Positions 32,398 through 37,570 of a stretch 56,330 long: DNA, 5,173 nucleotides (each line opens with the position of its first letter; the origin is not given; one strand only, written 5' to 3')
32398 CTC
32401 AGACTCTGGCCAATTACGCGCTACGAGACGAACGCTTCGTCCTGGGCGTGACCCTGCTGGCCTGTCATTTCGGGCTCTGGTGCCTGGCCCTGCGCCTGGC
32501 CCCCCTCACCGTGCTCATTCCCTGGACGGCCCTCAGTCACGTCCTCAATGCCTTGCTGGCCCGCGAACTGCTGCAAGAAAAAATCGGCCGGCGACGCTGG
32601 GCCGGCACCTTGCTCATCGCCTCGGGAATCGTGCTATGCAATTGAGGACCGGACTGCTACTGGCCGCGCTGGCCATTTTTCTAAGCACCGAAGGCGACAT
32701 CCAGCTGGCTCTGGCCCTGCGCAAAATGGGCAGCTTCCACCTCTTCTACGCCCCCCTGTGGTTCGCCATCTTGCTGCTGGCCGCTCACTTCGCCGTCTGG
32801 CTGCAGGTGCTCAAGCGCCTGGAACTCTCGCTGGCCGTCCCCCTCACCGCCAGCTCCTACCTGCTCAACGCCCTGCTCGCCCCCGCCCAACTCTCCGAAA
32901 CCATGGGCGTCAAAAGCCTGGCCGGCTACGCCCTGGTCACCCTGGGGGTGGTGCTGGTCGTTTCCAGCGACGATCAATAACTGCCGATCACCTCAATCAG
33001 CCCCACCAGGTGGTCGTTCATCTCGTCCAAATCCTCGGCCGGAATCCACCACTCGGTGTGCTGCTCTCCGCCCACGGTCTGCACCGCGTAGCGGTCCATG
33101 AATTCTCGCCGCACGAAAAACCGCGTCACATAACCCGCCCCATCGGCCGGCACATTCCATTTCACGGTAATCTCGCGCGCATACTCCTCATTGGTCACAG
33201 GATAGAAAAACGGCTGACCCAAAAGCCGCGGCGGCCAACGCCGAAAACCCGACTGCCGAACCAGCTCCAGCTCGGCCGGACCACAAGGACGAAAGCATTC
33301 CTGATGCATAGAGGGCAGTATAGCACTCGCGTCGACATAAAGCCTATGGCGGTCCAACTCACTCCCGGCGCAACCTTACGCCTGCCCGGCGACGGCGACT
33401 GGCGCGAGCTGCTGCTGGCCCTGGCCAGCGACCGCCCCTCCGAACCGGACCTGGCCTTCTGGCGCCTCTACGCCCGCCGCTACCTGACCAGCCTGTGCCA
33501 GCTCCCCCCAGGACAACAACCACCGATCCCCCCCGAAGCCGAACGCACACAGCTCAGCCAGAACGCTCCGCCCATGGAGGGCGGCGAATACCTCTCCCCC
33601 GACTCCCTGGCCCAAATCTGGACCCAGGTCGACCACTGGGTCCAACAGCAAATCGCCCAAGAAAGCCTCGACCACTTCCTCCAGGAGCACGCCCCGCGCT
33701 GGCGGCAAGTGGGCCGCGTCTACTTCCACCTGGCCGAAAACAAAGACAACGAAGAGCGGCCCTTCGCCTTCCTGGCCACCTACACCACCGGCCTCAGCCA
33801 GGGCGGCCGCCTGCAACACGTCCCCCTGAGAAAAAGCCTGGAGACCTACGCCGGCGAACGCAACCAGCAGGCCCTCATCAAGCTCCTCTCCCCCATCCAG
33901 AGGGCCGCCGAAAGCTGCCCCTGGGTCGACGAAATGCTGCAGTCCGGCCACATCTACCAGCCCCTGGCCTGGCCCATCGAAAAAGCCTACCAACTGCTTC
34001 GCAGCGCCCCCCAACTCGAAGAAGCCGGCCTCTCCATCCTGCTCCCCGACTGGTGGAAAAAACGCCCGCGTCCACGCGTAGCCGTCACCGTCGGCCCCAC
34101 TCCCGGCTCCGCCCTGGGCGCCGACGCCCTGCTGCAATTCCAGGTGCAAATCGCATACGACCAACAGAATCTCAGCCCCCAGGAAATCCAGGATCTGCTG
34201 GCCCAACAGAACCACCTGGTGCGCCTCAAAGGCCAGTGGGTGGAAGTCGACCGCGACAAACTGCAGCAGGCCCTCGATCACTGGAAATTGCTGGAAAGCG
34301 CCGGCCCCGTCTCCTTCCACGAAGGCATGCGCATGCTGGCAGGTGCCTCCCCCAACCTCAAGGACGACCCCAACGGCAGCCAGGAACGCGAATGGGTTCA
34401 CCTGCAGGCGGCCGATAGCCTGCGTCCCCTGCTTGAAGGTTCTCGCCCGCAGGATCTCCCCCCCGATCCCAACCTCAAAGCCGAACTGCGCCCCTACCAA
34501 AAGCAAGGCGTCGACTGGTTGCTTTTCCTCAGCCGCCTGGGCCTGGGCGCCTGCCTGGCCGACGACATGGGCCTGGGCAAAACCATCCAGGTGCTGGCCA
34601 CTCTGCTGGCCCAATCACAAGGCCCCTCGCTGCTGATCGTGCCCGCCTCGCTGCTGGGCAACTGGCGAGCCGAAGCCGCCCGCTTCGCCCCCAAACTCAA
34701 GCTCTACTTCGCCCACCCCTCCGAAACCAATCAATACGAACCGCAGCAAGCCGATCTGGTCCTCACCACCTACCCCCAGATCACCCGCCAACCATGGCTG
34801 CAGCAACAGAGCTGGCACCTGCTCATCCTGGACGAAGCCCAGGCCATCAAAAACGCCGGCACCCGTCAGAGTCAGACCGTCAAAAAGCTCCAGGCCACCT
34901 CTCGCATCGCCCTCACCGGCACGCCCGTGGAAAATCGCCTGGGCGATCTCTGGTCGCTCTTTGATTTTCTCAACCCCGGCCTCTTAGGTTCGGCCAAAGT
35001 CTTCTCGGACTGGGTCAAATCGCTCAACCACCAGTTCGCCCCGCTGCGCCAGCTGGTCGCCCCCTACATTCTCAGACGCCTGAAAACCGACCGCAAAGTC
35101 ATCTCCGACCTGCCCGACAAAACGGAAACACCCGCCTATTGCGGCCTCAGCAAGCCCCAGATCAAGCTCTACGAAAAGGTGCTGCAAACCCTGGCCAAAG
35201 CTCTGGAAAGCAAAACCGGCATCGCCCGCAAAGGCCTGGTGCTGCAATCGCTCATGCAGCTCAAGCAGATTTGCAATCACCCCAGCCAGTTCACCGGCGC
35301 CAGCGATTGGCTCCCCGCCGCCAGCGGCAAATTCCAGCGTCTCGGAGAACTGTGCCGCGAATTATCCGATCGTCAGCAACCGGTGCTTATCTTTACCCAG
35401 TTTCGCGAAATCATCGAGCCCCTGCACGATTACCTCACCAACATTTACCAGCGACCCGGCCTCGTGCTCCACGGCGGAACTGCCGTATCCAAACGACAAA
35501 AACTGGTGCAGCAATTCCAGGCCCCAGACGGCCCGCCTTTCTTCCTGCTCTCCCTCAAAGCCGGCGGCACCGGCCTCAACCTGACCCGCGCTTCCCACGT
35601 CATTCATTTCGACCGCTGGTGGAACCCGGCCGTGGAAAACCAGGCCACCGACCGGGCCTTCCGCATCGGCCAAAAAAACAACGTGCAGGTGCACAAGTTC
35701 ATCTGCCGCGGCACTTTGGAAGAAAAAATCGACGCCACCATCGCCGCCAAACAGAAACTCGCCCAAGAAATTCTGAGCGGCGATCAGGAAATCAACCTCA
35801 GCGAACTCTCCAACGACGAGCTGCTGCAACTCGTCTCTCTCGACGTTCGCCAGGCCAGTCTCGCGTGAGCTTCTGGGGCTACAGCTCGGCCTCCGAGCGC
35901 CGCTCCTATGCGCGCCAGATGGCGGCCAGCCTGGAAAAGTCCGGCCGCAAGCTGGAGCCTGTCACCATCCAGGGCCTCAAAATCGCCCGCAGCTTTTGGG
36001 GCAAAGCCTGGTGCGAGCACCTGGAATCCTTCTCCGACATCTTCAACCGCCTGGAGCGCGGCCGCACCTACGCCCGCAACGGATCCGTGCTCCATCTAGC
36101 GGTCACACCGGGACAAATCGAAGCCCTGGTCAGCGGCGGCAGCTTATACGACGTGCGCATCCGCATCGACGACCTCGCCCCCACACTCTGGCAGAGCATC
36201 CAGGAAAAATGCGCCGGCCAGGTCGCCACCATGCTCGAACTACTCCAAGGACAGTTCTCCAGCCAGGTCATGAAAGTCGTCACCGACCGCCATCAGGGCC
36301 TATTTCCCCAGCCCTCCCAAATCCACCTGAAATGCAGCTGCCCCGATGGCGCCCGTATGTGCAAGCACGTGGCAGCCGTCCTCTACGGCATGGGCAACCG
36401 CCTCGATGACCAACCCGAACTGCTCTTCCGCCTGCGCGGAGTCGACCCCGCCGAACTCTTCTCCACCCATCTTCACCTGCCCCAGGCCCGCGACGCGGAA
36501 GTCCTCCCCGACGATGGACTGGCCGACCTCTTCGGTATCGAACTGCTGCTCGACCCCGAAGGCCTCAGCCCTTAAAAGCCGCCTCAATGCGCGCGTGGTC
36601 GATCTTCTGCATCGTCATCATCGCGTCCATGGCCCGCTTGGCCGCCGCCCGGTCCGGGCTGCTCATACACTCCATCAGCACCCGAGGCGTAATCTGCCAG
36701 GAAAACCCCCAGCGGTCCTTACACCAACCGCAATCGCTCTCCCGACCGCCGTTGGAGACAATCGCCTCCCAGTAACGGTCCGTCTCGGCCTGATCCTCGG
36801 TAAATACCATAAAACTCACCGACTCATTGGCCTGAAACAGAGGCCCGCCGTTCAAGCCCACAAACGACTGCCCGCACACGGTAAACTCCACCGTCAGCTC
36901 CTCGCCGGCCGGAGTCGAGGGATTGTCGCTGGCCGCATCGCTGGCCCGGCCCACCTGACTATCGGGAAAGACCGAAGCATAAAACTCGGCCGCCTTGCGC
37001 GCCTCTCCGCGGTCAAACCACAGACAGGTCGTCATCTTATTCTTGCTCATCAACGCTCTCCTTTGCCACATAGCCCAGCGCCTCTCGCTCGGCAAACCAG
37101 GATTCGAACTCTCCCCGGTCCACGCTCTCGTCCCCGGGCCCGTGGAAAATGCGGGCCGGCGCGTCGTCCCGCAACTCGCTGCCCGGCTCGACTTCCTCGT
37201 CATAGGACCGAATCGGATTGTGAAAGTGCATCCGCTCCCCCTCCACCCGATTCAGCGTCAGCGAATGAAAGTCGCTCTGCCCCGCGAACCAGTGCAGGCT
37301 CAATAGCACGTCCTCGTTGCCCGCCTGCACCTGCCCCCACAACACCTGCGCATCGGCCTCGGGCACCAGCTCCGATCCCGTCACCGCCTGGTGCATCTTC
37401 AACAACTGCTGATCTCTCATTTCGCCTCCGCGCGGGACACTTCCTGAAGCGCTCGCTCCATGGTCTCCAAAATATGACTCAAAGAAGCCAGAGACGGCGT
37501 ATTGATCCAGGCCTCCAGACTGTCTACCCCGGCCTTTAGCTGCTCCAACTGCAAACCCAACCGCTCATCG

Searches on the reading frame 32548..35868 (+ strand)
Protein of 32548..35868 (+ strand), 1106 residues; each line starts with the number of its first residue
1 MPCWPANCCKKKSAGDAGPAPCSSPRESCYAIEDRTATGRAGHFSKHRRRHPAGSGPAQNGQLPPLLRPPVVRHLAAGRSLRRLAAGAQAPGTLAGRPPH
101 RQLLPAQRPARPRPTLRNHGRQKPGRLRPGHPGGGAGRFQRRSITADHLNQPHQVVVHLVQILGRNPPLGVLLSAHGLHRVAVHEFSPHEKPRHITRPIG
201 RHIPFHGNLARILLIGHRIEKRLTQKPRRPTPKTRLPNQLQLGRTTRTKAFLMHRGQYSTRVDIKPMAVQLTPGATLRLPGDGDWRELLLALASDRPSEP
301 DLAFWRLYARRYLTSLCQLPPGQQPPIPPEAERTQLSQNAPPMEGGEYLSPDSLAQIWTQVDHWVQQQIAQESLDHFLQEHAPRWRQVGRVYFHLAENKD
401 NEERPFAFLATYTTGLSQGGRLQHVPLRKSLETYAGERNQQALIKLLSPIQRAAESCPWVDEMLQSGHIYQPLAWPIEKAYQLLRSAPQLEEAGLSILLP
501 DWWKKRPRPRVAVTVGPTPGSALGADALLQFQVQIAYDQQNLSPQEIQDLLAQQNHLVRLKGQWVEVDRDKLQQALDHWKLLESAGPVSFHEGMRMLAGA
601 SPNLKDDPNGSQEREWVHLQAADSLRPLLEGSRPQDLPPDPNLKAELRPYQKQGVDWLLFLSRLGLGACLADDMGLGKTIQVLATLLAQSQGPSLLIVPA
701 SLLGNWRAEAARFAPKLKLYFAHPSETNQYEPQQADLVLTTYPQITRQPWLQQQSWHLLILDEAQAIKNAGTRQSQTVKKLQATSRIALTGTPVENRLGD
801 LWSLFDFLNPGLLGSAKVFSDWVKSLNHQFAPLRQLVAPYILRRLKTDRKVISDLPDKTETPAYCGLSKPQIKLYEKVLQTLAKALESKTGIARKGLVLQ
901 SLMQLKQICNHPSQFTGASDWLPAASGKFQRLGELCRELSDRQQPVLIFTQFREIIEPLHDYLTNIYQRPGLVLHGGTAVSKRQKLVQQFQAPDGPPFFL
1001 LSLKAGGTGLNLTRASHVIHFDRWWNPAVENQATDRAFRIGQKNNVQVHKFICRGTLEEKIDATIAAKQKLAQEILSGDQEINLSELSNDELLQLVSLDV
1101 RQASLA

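Call 87: search_protein_families(library=pfam, proteins=[window:32548-35868:+], max_evalue=0.001)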
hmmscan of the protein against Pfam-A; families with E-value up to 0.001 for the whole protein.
window:32548-35868:+ (1106 aa): 3 families
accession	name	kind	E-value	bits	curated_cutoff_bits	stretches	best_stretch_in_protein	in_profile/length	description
PF00176.29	SNF2-rel_dom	-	8.6e-60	202.7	24.9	1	650-913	1-289/290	SNF2-related domain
PF12419.13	DUF3670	-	4.9e-34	117.4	27.6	1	470-596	3-134/136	SNF2 Helicase protein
PF00271.37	Helicase_C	-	1.9e-20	73.6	23.5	1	928-1041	2-110/110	Helicase conserved C-terminal domain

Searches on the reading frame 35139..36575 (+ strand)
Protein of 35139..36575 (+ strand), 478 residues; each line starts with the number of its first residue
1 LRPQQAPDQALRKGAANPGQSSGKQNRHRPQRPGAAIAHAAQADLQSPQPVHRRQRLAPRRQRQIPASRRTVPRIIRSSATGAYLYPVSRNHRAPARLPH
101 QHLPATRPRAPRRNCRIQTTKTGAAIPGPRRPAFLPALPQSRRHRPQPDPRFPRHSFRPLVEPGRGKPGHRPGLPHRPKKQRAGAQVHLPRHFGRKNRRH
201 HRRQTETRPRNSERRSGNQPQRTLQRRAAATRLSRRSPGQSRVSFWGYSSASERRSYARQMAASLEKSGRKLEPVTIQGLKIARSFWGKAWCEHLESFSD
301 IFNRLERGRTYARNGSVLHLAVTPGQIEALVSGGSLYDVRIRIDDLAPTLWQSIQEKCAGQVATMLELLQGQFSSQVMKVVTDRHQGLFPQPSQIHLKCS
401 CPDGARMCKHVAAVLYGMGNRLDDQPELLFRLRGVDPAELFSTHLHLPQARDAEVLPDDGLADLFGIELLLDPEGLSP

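Call 87: search_protein_families(library=pfam, proteins=[window:35139-36575:+], max_evalue=0.001)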
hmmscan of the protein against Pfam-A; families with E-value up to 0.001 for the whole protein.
window:35139-36575:+ (478 aa): 1 family
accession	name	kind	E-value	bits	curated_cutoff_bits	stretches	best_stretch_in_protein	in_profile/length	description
PF04434.22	SWIM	-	0.00068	19.6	19.6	1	397-416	13-35/38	SWIM zinc finger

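Call 88: search_protein_families(library=padloc, proteins=[window:35139-36575:+], max_evalue=0.01)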
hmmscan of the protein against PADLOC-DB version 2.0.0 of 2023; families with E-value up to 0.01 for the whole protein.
window:35139-36575:+ (478 aa): 1 family
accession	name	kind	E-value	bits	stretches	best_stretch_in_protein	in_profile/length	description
PDLC05053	PDC-S62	-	0.00011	19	0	304-358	22-69/566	-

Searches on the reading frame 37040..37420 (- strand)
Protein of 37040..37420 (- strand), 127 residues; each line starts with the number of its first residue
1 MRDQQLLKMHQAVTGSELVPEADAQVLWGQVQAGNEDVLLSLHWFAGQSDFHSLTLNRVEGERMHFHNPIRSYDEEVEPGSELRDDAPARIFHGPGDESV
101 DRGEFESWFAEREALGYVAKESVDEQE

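Call 65: search_protein_families(library=pfam, proteins=[window:37061-37420:-], max_evalue=0.1)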
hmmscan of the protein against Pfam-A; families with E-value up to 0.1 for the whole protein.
window:37061-37420:- (120 aa): 0 families

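Call 84: search_solved_structures(query=A5, max_evalue=10)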
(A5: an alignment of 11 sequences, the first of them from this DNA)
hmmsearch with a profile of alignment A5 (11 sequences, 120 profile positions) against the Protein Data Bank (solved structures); distinct sequences matched with E-value up to 10: 5.
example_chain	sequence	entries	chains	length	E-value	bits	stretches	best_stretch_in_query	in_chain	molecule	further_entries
6anr_A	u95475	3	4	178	0.14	15.5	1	21-78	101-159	Colibactin self-protection protein ClbS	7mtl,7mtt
2pm9_A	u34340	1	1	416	0.39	14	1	22-74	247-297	Protein transport protein SEC31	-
2eh6_A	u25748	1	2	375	0.53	13.6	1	28-75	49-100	Acetylornithine aminotransferase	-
8y2z_A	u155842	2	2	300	1.8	11.9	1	52-109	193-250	mRNA-capping enzyme catalytic subunit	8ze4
2vdw_A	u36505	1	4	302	1.8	11.9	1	52-109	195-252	VACCINIA VIRUS CAPPING ENZYME D1 SUBUNIT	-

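Call 86: find_homologous_proteins(query=A5, max_evalue=0.001)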
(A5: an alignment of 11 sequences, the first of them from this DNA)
Query A5 (11 sequences) (127 aa, profile of the alignment): 39 proteins with E <= 0.001 among 1910 candidates.
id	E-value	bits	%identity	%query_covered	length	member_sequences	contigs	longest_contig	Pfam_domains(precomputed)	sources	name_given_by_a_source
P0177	1.1e-44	169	68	94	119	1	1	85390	-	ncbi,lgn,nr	ncbi:hypothetical protein JST97_18540 [bacterium]|nr:hypothetical protein [bacterium]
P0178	1.1e-43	166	100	100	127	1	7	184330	-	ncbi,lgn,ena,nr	ncbi:MAG: hypothetical protein J0I12_12995 [Candidatus Eremiobacteraeota bacterium]|nr:hypothetical 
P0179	1.4e-43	166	64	93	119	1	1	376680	-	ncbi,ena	ncbi:MAG: hypothetical protein U0931_11225 [Vulcanimicrobiota bacterium]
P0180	1.1e-42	163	69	93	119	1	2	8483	-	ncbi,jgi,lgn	jgi:hypothetical protein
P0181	2.7e-42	161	63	96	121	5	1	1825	-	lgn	-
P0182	3.6e-42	161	64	95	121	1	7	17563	-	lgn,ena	-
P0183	3.7e-42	161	61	96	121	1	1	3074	-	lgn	-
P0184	2.9e-41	158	67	93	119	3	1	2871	-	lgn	-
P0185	1.5e-40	156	68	95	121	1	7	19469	-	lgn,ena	-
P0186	3.1e-40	155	68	88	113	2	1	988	-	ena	-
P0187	8.5e-40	153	71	93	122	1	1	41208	-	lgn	-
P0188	1.8e-39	152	32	89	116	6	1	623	-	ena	-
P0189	2.5e-39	152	76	96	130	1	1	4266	-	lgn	-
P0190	8.8e-39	150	65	95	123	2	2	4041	-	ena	-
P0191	3.6e-38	148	33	92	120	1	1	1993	-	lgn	-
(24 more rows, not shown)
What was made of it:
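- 37037..37420 (-): 127-aa free-standing homologue of the protease's His/Asn lobe (J0I12_12995). 39 clusters, all stand-alone and annotated hypothetical (call 86).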

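Call 88: search_protein_families(library=padloc, proteins=[window:37040-37420:-], max_evalue=0.01)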
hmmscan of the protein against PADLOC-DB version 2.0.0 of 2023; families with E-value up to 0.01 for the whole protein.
window:37040-37420:- (127 aa): 0 families
